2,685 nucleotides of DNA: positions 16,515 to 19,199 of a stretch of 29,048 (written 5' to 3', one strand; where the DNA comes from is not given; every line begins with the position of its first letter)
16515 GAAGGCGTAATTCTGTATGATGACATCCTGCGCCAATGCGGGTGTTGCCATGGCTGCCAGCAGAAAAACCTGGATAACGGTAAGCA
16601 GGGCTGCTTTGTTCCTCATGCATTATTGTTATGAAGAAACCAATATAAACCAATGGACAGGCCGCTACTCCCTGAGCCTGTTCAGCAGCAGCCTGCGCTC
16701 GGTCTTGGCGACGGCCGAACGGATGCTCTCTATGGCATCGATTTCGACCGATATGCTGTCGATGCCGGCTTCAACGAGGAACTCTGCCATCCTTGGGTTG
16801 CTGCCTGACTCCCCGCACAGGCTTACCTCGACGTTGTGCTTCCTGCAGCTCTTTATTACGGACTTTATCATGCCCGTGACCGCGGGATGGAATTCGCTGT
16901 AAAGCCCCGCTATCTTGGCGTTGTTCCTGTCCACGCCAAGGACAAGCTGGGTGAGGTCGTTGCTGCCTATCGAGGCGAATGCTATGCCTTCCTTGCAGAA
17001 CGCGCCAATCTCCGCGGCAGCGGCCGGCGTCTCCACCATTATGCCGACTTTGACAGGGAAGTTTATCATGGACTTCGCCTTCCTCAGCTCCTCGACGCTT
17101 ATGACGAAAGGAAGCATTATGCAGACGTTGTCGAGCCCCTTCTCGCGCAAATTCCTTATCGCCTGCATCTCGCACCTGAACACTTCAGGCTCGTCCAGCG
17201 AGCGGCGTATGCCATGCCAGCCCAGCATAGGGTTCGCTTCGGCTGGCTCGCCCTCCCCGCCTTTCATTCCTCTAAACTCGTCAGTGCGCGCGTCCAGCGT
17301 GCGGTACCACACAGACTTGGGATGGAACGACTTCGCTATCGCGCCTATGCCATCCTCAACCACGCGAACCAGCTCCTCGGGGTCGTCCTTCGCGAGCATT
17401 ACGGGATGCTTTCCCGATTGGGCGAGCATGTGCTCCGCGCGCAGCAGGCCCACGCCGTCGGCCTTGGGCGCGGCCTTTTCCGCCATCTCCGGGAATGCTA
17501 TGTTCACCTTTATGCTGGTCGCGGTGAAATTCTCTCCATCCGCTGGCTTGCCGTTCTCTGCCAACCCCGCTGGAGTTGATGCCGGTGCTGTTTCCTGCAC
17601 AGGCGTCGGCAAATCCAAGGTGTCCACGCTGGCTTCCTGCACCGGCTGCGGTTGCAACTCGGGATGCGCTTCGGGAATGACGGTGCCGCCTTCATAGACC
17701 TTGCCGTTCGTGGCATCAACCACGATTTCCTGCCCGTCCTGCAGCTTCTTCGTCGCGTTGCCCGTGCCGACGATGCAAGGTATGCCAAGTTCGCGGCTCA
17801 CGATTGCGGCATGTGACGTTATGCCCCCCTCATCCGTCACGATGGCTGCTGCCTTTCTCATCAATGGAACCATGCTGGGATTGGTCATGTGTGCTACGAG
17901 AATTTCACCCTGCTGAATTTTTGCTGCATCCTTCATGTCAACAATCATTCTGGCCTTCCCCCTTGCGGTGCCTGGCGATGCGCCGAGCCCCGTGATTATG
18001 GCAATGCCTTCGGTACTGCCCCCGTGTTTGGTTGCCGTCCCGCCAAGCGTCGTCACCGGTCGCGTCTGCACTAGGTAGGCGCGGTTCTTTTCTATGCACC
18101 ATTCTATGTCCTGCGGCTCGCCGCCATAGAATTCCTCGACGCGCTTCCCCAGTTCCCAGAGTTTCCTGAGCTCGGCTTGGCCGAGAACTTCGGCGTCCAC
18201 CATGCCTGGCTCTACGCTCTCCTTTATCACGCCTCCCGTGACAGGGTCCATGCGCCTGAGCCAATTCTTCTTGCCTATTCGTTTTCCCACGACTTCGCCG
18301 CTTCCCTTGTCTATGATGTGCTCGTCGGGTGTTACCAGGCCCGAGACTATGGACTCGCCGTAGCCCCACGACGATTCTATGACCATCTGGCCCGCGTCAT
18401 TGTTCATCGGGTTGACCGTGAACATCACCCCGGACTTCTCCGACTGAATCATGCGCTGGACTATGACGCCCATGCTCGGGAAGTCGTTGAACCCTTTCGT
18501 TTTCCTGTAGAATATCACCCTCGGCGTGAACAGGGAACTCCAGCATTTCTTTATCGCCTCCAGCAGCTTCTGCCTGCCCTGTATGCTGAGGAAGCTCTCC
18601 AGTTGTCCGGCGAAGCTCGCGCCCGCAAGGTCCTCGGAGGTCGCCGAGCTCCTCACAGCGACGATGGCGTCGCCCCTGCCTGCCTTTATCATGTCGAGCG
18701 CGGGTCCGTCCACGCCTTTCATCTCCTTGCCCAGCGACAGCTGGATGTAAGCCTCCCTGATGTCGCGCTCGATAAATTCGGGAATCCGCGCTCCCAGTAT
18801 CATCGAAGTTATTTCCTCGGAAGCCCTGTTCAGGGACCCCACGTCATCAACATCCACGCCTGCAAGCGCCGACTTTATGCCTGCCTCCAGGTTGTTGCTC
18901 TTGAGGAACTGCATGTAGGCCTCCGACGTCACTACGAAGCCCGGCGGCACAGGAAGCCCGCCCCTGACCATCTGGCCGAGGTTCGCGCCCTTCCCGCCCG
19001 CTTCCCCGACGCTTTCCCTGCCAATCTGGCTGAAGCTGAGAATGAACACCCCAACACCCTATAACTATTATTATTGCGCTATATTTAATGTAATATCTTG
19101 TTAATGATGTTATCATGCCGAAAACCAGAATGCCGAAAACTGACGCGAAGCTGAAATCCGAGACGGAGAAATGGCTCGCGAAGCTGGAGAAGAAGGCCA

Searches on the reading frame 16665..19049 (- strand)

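Call 7: search_protein_families(library=pfam, proteins=[window:16665-19049:-], max_evalue=0.001)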
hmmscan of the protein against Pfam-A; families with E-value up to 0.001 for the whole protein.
window:16665-19049:- (794 aa): 3 families
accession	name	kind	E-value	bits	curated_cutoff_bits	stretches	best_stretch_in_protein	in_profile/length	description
PF01326.24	PPDK_N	-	1.7e-94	317.2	27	1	16-340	3-317/328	Pyruvate phosphate dikinase, AMP/ATP-binding domain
PF02896.24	PEP-utilizers_C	-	3.8e-71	240.1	22.8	1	506-784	15-292/293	PEP-utilising enzyme, PEP-binding domain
PF00391.29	PEP-utilizers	-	5.3e-31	106.5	23.1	1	378-449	1-72/72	PEP-utilising enzyme, mobile domain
